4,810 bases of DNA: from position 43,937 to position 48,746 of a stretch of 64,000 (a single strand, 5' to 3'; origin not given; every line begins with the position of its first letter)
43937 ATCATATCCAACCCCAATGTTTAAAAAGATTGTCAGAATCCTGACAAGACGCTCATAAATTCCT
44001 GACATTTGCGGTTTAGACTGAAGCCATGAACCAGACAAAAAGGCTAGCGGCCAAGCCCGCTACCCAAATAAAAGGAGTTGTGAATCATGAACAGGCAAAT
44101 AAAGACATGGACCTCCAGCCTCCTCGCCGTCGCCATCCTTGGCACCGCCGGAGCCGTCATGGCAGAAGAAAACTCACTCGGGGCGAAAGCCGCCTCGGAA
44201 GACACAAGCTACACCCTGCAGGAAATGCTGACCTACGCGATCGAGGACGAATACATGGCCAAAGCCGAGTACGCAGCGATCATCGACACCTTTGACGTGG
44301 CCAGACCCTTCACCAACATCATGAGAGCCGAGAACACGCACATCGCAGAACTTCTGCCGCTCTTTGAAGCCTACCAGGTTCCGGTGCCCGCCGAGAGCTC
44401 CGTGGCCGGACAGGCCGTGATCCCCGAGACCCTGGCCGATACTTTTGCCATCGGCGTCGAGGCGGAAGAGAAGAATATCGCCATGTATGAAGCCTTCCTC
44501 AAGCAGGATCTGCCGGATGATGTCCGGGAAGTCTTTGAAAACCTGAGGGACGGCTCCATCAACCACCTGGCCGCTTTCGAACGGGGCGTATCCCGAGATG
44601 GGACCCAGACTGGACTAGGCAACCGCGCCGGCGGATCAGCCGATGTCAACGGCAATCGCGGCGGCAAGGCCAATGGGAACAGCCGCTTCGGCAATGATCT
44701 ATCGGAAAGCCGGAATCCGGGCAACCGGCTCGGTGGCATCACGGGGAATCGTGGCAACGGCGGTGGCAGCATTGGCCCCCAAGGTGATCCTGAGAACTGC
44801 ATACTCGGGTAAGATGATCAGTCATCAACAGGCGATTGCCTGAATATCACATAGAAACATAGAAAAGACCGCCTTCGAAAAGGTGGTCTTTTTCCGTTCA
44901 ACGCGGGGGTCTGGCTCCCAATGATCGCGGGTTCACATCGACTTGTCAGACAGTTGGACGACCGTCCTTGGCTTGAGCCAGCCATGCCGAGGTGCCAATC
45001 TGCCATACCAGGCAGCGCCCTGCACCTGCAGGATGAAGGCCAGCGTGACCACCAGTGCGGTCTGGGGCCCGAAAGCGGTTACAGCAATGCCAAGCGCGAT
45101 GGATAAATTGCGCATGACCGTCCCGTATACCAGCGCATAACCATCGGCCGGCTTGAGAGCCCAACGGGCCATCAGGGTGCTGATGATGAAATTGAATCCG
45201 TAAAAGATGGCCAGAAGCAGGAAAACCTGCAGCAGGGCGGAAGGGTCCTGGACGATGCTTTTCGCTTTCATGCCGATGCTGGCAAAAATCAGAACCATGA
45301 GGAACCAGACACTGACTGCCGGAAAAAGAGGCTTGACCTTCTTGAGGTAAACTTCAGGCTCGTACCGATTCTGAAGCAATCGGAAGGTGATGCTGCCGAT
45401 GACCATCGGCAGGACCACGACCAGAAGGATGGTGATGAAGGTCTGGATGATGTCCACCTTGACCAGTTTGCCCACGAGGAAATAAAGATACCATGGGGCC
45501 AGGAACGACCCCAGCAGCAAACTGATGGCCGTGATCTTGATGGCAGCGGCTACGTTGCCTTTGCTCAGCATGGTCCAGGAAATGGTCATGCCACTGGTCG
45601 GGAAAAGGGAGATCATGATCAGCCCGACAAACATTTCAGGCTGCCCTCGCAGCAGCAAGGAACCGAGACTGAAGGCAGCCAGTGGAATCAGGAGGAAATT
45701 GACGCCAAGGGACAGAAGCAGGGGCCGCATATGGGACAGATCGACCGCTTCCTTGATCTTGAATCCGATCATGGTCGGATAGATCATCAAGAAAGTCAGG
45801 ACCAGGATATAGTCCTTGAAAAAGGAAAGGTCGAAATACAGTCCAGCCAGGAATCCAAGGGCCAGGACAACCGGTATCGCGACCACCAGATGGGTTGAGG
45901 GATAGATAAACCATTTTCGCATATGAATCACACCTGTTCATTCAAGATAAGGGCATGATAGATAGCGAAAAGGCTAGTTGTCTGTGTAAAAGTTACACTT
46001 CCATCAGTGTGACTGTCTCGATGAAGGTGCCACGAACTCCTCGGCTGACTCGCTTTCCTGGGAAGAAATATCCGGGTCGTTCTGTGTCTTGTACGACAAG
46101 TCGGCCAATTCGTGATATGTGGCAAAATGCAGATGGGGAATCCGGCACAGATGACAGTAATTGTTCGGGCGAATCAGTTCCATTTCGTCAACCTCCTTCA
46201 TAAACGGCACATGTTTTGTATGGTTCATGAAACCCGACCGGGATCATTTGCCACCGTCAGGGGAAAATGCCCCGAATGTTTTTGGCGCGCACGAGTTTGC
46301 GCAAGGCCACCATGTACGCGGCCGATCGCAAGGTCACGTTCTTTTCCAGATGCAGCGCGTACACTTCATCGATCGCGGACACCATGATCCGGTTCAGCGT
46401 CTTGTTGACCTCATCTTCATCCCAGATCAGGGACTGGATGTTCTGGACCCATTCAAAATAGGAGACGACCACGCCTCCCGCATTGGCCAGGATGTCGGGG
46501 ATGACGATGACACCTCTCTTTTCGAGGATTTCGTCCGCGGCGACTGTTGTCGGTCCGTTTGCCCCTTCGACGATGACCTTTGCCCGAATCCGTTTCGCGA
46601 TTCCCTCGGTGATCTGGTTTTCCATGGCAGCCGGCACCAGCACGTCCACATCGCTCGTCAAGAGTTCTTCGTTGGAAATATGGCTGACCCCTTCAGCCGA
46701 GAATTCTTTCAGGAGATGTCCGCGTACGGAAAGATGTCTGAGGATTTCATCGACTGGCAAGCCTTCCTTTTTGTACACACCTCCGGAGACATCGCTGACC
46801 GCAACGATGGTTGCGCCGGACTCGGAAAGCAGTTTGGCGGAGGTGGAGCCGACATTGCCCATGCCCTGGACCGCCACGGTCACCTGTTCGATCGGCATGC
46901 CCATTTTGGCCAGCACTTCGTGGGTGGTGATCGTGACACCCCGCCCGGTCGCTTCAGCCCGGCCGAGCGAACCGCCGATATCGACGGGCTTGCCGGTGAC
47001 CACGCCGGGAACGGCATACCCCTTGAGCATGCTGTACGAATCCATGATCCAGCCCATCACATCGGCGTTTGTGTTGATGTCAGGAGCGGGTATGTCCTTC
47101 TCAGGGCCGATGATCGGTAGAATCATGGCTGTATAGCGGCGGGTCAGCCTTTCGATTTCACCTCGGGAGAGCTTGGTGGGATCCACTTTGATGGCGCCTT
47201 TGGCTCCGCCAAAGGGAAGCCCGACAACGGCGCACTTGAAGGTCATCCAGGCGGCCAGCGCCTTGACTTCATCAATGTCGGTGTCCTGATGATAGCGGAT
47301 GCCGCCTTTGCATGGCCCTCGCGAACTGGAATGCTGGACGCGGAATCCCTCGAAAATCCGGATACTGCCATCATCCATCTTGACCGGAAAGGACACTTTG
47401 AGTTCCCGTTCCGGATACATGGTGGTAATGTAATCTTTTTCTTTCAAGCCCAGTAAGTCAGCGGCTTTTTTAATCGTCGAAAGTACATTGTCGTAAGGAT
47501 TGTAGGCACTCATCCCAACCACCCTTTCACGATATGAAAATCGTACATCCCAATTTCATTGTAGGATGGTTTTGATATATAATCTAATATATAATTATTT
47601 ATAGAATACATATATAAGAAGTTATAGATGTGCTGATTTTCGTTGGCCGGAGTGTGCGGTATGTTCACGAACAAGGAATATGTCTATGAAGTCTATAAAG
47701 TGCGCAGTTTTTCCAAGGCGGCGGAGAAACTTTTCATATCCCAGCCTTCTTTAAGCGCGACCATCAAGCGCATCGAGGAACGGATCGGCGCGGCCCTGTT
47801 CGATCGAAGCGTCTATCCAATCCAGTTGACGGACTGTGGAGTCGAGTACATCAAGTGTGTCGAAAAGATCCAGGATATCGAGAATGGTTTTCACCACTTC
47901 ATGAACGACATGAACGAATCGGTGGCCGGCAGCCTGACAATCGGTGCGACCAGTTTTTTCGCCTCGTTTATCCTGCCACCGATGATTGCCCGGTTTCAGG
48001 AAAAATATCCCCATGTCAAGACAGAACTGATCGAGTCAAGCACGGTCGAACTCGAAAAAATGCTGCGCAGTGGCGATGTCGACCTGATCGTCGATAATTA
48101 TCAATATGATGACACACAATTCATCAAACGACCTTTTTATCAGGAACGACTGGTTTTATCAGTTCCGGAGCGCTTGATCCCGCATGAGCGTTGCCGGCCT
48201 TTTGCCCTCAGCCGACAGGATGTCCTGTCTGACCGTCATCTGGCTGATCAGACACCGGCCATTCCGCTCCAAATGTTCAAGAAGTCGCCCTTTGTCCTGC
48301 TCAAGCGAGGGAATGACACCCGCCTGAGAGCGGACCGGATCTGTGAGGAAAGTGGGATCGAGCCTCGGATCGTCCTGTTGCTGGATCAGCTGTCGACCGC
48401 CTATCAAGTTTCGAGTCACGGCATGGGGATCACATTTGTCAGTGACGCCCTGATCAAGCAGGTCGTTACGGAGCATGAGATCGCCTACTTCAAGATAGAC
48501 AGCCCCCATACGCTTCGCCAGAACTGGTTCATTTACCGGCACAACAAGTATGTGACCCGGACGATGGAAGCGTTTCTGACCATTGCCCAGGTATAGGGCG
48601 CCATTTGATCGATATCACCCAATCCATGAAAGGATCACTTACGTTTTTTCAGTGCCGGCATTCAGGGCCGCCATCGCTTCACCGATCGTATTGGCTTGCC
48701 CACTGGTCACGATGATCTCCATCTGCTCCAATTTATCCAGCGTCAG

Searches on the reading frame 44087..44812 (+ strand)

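Call 23: search_protein_families(library=pfam, proteins=[window:44087-44812:+])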
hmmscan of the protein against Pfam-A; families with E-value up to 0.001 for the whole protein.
window:44087-44812:+ (241 aa): 1 family
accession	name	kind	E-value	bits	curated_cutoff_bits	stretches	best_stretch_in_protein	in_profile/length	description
PF09968.15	DUF2202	-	2.5e-10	40.8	22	1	46-173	3-143/162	Uncharacterized protein domain (DUF2202)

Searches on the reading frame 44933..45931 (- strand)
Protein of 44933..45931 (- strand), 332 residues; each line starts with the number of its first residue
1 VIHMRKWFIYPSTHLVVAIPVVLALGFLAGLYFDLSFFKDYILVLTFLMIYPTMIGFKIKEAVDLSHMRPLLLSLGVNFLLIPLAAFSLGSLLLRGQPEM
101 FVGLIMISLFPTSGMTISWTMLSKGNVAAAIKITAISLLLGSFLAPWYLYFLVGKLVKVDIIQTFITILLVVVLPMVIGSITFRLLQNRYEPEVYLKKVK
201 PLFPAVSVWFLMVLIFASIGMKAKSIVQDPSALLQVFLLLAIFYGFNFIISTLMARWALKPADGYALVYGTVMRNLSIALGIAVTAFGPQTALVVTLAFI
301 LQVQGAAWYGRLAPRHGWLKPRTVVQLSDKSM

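Call 23: search_protein_families(library=pfam, proteins=[window:44933-45931:-])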
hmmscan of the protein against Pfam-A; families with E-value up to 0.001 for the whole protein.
window:44933-45931:- (332 aa): 1 family
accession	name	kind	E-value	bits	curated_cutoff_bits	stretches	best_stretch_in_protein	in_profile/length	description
PF01758.21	SBF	-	1.4e-27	97.1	24.3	1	45-228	3-190/191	Sodium Bile acid symporter family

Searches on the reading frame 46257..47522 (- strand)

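Call 23: search_protein_families(library=pfam, proteins=[window:46257-47522:-])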
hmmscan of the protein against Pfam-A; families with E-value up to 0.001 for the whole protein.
window:46257-47522:- (421 aa): 4 families
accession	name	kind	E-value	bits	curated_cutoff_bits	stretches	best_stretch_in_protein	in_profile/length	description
PF00208.27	ELFV_dehydrog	-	8.6e-80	268.4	23.4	1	183-418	1-241/241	Glutamate/Leucine/Phenylalanine/Valine dehydrogenase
PF02812.23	ELFV_dehydrog_N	-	1.7e-57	193.1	25.3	1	37-164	1-128/129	Glu/Leu/Phe/Val dehydrogenase, dimerisation domain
PF05088.18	Bac_GDH_CD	-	0.00051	19.1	22.8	1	309-397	399-489/497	Bacterial NAD-glutamate dehydrogenase, catalytic domain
PF08541.16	ACP_syn_III_C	-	0.0007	20.2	26.6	0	201-229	25-53/90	3-Oxoacyl-[acyl-carrier-protein (ACP)] synthase III C terminal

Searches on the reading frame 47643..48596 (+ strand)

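Call 23: search_protein_families(library=pfam, proteins=[window:47643-48596:+])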
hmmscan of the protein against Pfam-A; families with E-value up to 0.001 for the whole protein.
window:47643-48596:+ (317 aa): 3 families
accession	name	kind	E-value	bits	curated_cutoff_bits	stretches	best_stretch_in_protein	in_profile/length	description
PF03466.25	LysR_substrate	-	2.7e-41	141.7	28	1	92-314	2-203/209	LysR substrate binding domain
PF00126.33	HTH_1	-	1.1e-15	57.7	26.6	1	12-66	5-59/60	Bacterial regulatory helix-turn-helix protein, lysR family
PF12849.12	PBP_like_2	-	0.00069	19.9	27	0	93-160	7-73/267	PBP superfamily domain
